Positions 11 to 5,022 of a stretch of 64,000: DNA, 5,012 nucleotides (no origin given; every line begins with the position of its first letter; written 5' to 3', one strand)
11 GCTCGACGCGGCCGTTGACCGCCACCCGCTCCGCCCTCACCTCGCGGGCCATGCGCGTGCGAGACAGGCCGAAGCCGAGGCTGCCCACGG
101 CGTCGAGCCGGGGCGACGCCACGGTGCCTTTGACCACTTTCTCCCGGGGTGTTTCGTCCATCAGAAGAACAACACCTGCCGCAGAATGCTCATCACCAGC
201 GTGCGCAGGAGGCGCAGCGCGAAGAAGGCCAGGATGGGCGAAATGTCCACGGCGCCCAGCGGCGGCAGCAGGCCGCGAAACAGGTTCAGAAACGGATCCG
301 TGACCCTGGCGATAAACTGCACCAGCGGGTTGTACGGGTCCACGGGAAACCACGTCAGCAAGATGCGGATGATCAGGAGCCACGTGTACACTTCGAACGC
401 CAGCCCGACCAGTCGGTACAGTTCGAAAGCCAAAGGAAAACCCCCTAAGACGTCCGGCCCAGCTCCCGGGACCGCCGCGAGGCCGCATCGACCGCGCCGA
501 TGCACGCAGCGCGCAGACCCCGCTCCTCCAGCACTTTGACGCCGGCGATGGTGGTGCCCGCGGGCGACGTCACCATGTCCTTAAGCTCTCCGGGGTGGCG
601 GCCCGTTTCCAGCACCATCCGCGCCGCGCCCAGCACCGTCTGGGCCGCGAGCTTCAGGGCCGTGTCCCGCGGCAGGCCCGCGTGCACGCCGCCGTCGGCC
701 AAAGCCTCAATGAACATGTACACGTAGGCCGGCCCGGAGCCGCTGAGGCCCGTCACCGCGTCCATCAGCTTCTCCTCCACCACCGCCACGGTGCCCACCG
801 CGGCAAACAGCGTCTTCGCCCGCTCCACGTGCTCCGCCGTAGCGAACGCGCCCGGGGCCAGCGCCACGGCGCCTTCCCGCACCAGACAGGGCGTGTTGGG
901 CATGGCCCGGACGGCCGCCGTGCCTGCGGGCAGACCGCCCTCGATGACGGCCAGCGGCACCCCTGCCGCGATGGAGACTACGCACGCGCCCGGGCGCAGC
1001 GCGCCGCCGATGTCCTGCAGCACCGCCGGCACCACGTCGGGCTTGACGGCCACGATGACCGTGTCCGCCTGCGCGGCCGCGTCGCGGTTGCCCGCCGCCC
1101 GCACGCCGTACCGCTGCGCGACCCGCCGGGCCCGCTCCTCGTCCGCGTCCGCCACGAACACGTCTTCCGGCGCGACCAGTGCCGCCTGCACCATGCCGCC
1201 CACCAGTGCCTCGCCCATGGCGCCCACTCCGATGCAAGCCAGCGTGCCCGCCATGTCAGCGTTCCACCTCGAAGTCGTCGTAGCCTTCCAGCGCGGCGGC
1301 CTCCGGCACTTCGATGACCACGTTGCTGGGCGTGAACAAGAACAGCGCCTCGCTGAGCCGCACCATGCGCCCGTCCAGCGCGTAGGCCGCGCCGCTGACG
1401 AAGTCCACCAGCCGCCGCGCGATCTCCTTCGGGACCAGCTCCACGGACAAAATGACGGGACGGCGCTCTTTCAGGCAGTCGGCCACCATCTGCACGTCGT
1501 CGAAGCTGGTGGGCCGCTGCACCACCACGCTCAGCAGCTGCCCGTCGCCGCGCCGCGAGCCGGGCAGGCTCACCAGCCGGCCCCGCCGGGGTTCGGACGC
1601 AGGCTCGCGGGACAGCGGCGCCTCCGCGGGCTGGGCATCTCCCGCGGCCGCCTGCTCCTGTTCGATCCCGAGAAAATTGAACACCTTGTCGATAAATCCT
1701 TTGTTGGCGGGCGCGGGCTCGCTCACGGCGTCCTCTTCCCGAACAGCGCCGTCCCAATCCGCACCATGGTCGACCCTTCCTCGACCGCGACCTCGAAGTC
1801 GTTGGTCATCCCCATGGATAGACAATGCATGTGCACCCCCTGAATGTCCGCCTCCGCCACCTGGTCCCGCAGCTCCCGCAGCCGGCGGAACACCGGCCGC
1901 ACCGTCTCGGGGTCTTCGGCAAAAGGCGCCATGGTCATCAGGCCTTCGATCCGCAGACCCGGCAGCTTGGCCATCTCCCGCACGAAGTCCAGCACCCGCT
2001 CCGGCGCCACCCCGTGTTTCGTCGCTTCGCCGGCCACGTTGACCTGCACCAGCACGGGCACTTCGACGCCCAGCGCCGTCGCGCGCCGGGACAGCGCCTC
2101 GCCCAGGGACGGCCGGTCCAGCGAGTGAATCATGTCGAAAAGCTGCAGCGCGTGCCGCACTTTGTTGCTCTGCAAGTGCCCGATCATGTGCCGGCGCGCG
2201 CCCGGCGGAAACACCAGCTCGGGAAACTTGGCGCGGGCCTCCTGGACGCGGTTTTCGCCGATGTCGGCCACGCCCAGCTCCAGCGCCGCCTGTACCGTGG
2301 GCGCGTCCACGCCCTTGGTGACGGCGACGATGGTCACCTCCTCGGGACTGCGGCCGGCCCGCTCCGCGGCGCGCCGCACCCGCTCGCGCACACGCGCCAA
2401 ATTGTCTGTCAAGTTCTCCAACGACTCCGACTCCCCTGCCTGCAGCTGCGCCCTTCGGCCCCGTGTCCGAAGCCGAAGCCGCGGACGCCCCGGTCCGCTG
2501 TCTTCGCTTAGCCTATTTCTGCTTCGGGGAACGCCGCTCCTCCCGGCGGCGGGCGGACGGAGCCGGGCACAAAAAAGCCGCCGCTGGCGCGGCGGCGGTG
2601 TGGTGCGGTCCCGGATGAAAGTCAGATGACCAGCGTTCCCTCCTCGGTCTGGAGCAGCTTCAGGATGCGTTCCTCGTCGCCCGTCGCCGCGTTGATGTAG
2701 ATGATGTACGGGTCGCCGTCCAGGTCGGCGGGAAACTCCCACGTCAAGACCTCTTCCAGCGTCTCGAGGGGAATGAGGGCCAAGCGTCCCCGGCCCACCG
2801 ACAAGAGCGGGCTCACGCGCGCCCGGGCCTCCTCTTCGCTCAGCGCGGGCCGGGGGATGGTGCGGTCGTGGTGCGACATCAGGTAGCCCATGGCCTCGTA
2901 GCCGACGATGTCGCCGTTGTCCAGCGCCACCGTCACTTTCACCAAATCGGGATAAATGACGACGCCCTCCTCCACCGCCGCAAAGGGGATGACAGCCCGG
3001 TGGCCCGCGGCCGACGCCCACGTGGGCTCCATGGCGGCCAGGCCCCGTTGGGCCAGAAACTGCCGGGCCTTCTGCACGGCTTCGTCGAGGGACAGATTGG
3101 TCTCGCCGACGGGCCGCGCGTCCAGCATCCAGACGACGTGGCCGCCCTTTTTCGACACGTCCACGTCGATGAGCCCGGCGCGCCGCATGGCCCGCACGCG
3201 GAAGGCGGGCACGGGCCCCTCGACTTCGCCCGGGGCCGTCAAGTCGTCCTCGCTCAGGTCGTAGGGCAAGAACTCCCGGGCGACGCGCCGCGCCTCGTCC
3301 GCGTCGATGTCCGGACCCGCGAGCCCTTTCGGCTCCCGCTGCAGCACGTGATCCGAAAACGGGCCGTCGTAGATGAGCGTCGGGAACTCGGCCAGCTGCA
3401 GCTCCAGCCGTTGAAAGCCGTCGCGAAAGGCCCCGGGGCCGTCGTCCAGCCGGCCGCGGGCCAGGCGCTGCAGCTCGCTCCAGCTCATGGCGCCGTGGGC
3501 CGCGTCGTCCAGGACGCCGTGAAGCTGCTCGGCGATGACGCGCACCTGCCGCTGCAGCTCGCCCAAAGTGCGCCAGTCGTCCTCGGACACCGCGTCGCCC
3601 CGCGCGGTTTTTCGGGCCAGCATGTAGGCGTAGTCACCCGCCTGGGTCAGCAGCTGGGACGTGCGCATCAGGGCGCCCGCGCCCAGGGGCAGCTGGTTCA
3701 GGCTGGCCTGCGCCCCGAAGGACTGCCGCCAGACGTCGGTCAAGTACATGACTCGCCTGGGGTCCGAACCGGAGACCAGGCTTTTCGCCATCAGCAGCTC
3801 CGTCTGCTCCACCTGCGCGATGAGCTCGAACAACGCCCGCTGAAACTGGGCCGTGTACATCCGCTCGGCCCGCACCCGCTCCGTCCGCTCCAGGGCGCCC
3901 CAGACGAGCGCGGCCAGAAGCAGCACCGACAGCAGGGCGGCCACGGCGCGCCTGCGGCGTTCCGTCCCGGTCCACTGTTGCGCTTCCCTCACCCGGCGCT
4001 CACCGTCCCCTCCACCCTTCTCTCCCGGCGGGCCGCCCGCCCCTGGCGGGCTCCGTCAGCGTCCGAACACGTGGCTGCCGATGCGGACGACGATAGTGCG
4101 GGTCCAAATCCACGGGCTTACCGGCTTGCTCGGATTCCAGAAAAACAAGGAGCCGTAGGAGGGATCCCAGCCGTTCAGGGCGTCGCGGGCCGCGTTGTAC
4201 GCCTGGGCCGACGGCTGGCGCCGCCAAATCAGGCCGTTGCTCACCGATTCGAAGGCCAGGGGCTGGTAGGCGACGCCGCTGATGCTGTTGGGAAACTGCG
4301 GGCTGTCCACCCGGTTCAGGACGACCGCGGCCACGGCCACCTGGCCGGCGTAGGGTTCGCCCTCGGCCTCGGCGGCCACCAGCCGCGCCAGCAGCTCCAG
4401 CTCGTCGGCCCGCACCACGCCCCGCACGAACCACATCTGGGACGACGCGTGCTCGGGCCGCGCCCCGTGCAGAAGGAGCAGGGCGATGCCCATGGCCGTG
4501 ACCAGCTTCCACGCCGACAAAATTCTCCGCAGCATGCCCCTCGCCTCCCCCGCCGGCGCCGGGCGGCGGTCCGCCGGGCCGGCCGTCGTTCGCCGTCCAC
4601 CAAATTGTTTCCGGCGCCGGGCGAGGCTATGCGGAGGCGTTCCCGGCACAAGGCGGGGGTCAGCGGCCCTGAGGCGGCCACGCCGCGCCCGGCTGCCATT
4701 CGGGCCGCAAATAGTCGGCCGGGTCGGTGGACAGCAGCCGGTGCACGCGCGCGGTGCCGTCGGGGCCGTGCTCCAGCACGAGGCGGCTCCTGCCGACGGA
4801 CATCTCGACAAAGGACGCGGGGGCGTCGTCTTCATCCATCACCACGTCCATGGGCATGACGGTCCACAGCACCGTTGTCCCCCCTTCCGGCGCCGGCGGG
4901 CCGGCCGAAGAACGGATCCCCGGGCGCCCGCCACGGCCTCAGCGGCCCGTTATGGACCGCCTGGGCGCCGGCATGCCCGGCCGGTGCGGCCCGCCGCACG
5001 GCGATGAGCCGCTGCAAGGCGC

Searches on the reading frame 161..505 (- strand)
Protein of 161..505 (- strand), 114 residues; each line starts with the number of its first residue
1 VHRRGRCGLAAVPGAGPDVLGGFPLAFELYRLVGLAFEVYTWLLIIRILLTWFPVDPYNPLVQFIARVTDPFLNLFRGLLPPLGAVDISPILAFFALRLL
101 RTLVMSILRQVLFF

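Call 50: search_protein_families(library=pfam, proteins=[window:161-505:-], max_evalue=0.001)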
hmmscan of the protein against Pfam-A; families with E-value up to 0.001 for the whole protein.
window:161-505:- (114 aa): 1 family
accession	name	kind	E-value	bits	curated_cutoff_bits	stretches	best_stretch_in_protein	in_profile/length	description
PF02325.22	YGGT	-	1.2e-23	83.7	27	1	35-104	2-70/70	YGGT family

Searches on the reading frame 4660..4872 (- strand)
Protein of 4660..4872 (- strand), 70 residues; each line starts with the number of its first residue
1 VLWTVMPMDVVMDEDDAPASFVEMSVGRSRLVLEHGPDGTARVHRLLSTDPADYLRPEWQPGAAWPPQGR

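Call 50: search_protein_families(library=pfam, proteins=[window:4660-4872:-], max_evalue=0.001)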
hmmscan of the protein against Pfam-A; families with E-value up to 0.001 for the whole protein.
window:4660-4872:- (70 aa): 1 family
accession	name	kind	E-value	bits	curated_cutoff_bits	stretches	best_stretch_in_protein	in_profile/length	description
PF14035.11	YlzJ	-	2.7e-17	63.2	27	1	2-63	1-63/65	YlzJ-like protein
